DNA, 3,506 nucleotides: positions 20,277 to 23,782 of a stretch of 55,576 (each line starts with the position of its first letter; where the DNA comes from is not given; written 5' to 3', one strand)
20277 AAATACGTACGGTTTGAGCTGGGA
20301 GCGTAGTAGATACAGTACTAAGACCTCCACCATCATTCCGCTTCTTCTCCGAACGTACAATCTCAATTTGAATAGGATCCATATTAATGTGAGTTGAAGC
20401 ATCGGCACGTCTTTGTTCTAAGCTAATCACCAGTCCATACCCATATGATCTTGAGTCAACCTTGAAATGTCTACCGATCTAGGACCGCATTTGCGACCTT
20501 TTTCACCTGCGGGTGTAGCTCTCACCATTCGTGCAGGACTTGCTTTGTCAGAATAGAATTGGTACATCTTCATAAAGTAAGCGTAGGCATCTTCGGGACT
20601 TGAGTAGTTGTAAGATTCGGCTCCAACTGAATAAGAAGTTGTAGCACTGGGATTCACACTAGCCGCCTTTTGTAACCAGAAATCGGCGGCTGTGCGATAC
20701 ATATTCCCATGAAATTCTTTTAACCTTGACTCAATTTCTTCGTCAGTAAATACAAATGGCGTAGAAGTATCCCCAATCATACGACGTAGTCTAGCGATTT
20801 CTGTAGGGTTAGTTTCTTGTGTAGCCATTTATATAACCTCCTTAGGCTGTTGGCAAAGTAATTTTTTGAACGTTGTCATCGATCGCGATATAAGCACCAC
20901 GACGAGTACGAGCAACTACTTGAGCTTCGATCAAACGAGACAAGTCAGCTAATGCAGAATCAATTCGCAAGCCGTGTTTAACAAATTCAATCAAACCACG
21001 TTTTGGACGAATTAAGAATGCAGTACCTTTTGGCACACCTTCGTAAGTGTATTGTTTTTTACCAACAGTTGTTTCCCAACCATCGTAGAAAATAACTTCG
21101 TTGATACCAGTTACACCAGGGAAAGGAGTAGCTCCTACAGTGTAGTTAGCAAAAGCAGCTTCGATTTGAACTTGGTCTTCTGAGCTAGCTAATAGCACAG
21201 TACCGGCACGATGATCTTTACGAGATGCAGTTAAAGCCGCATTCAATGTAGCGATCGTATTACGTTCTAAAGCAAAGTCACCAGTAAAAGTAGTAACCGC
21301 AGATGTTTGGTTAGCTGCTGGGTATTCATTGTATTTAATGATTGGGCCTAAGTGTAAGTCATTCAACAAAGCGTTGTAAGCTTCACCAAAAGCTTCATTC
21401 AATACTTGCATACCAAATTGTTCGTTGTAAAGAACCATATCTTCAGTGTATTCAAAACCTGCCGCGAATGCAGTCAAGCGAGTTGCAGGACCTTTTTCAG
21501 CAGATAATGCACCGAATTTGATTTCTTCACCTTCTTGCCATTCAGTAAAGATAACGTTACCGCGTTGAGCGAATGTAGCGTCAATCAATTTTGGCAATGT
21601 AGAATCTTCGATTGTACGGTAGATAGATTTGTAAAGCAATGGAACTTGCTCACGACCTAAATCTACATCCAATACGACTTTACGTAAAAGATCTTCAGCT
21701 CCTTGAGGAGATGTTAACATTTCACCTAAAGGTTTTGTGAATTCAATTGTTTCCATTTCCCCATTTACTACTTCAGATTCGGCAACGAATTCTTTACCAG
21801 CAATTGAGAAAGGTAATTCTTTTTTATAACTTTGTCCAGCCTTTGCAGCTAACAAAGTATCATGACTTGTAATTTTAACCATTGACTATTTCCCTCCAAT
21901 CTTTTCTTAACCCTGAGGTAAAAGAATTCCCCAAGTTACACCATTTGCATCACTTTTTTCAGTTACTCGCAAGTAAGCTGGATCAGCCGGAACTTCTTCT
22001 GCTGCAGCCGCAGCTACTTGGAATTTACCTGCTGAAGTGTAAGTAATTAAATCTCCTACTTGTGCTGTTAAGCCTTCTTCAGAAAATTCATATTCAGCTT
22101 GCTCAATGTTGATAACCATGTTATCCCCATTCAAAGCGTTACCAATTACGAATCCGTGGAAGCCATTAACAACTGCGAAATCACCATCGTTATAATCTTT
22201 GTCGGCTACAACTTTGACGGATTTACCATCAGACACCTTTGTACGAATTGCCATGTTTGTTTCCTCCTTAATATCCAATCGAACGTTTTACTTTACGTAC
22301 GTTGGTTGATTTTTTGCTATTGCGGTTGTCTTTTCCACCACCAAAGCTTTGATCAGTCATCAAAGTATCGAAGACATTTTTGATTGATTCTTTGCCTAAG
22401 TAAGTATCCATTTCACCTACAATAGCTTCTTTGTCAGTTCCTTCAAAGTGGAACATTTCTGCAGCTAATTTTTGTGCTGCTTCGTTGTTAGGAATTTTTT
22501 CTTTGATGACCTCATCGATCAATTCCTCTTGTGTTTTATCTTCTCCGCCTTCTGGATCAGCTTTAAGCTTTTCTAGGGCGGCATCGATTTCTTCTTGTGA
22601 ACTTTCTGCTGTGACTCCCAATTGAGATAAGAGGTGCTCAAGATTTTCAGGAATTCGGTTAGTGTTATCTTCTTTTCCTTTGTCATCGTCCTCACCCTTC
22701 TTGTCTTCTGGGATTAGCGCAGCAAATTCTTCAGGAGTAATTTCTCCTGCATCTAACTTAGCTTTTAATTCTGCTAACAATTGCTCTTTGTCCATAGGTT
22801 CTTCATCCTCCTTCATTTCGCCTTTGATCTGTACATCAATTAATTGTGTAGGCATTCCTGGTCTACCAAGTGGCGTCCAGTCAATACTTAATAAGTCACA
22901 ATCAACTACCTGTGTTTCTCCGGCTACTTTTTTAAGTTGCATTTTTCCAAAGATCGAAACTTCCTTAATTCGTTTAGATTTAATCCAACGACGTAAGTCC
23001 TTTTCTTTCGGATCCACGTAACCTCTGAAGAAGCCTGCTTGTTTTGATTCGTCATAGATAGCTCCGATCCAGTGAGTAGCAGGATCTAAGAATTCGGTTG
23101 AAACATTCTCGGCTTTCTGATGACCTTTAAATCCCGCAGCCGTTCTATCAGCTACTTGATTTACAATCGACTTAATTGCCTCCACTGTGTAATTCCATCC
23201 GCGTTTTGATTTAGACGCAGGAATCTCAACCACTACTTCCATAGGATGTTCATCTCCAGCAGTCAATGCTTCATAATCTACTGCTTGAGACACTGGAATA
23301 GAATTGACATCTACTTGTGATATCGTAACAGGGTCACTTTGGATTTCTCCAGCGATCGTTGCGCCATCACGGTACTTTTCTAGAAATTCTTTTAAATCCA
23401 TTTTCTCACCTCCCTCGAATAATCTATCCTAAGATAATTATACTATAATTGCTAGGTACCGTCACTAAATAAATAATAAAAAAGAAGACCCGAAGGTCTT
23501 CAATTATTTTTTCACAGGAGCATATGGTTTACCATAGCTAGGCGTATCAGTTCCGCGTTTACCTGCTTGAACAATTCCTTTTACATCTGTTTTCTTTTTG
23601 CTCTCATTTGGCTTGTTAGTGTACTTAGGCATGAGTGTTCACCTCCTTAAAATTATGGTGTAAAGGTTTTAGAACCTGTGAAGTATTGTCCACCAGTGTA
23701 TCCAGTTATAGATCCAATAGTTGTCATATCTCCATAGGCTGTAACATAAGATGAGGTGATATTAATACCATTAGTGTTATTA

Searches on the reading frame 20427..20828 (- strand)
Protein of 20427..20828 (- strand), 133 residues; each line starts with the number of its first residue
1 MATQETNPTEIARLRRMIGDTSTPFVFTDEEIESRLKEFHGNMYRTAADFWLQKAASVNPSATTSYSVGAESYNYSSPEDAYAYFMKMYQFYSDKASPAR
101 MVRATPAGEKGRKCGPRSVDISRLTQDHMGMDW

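Call 86: search_protein_families(library=phrogs, proteins=[window:20427-20828:-], max_evalue=0.00001)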
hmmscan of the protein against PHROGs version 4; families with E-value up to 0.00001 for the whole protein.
window:20427-20828:- (133 aa): 2 families
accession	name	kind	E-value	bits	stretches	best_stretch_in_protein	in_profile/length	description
phrog_3029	-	unknown function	5.5e-11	43.8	1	11-98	8-100/118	-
phrog_1732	-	unknown function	3e-08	35.3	1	2-114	3-111/152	-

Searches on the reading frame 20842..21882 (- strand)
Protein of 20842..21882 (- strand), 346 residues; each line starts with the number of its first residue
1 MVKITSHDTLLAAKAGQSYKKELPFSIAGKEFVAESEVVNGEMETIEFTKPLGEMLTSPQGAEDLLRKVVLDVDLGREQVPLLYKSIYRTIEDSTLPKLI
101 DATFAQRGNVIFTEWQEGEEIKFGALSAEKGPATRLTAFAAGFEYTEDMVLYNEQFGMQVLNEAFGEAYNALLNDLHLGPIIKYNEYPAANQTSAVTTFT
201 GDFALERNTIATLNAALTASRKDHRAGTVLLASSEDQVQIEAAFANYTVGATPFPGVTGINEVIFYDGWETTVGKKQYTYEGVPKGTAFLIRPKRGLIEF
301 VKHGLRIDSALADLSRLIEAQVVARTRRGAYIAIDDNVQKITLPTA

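Call 3: search_protein_families(library=pfam, proteins=[window:20842-21882:-], max_evalue=0.1)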
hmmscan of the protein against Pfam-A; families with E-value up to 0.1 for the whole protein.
window:20842-21882:- (346 aa): 1 family
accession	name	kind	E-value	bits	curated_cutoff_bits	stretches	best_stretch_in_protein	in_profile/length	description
PF25209.1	Phage_capsid_4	-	1.3e-07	32.7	27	1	86-271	26-197/262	Phage capsid protein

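Call 4: search_protein_families(library=phrogs, proteins=[window:20842-21882:-], max_evalue=0.01)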
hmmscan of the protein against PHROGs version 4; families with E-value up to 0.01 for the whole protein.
window:20842-21882:- (346 aa): 1 family
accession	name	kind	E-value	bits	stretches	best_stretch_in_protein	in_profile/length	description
phrog_3116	-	unknown function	1.1e-123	413.6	1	1-344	2-345/345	-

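Call 17: search_dna_similar(query=window:20842-21882:-, collection=phages, mode=protein, max_rows=30)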
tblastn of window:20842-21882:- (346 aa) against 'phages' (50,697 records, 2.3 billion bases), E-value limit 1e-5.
Records with a match: 21; places in all: 21; records where one place covers at least 80% of the query: 21.
Best place of each record, by identity: 60-80% 7; <60% 14.
By first word of the organism name: Bacillus 9; Clostridium 8; Clostridioides 3; Weizmannia 1.
By host as written in the record: Clostridium difficile 4; Clostridium difficile strain CD105HE1 ribotype 076 4; Bacillus alcalophilus CGMCC 1.3604 3; Bacillus subtilis KCCM12150 2; Clostridioides difficile 2; Weizmannia coagulans KACC 15983 1; Bacillus subtilis ATCC 21336 1; Bacillus subtilis BSC16 1; and 3 more.
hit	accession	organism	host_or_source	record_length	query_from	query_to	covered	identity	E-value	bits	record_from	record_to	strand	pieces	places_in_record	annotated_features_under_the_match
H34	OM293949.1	Weizmannia phage Youna2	Weizmannia coagulans KACC 15983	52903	1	344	99%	64.9%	2e-133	424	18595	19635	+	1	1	hypothetical protein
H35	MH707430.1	Bacillus phage BSP7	Bacillus subtilis ATCC 21336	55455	2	346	100%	63.8%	4e-127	407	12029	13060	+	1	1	hypothetical protein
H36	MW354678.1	Bacillus phage BSTP12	Bacillus subtilis BSC16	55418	2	346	100%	62.9%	6e-126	403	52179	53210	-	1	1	BSTP12_078: hypothetical protein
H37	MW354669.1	Bacillus phage BSTP5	Bacillus subtilis BSC21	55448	2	346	100%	62.9%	6e-126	403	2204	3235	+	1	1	hypothetical protein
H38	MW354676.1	Bacillus phage BSTP8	Bacillus subtilis KCCM12150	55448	2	346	100%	62.9%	6e-126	403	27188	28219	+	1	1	BSTP8_050: hypothetical protein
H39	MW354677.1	Bacillus phage BSTP10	Bacillus subtilis KCCM12150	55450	2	346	100%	62.9%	6e-126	403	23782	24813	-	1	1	BSTP10_029: hypothetical protein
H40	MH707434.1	Bacillus phage BSP19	Bacillus subtilis KACC 17797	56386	2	346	100%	62.9%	6e-126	403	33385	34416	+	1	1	hypothetical protein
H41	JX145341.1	Clostridium phage phiMMP02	Clostridium difficile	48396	3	343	99%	46.0%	5e-86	288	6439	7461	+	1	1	hypothetical protein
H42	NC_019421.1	Clostridium phage phiMMP02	Clostridium difficile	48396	3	343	99%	46.0%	5e-86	288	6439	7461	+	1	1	hypothetical protein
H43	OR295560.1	Clostridioides phage phiCD508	Clostridioides difficile LCUS 0508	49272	3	343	99%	46.0%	5e-86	288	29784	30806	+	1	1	major capsid protein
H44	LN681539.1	Clostridium phage phiCD505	Clostridium difficile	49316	3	343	99%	46.0%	5e-86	288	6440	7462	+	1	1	conserved protein of unknown function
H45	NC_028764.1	Clostridium phage phiCD505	Clostridium difficile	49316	3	343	99%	46.0%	5e-86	288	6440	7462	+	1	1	hypothetical protein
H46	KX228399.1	Clostridium phage CDKM9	Clostridium difficile strain CD105HE1 ...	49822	3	343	99%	46.0%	5e-86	288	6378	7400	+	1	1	hypothetical protein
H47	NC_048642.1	Clostridium phage CDKM9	Clostridium difficile strain CD105HE1 ...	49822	3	343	99%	46.0%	5e-86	288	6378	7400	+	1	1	hypothetical protein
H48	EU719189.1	Clostridioides phage phiCD27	Clostridioides difficile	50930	3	343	99%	46.0%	5e-86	288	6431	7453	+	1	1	hypothetical protein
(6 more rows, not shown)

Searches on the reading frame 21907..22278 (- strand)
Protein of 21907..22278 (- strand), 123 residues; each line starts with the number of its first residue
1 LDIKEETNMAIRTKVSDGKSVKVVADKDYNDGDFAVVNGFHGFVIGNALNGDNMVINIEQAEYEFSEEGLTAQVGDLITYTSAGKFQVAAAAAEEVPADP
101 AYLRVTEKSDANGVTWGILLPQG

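Call 3: search_protein_families(library=pfam, proteins=[window:21907-22278:-], max_evalue=0.1)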
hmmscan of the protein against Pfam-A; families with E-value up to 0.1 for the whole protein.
window:21907-22278:- (123 aa): 0 families

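Call 4: search_protein_families(library=phrogs, proteins=[window:21907-22278:-], max_evalue=0.01)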
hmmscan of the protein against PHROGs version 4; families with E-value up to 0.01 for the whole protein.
window:21907-22278:- (123 aa): 1 family
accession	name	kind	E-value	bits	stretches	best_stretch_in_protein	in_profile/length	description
phrog_122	-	head and packaging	9.3e-06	26.7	1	15-121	6-108/109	head decoration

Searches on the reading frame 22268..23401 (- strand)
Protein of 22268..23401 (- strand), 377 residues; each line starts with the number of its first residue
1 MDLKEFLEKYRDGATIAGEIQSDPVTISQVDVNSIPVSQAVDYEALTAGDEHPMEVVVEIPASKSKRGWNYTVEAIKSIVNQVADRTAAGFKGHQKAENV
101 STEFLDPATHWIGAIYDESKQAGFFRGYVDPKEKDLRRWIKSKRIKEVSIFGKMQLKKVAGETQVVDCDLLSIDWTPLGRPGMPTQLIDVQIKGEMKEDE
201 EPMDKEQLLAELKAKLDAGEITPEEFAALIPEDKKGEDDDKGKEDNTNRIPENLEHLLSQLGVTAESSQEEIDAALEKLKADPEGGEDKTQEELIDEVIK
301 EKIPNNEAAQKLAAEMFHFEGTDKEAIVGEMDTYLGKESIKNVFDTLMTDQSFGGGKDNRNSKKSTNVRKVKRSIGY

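Call 3: search_protein_families(library=pfam, proteins=[window:22268-23401:-], max_evalue=0.1)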
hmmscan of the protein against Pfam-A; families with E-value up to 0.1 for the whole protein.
window:22268-23401:- (377 aa): 2 families
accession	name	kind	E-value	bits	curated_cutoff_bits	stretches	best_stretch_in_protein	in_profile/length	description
PF09851.14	SHOCT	-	0.00017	21.7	27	1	209-228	3-22/28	Short C-terminal domain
PF05120.17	GvpG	-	0.058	14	30.6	1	207-228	35-56/67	Gas vesicle protein G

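Call 4: search_protein_families(library=phrogs, proteins=[window:22268-23401:-], max_evalue=0.01)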
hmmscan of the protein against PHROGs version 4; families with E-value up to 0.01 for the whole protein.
window:22268-23401:- (377 aa): 2 families
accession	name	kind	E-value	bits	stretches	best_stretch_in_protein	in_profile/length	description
phrog_3219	-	unknown function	3.6e-88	297.2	2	16-191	4-178/444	-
phrog_1053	-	unknown function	0.0052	17.7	1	210-299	62-160/230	-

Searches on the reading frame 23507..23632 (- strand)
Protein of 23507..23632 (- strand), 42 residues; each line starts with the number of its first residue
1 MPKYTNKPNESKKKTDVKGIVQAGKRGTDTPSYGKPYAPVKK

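Call 92: search_protein_families(library=pfam, proteins=[window:23507-23632:-], max_evalue=1)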
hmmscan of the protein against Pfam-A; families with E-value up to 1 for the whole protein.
seq(42 aa): 0 families

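Call 93: search_protein_families(library=phrogs, proteins=[window:23507-23632:-], max_evalue=0.1)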
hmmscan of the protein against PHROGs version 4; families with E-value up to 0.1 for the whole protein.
seq(42 aa): 0 families
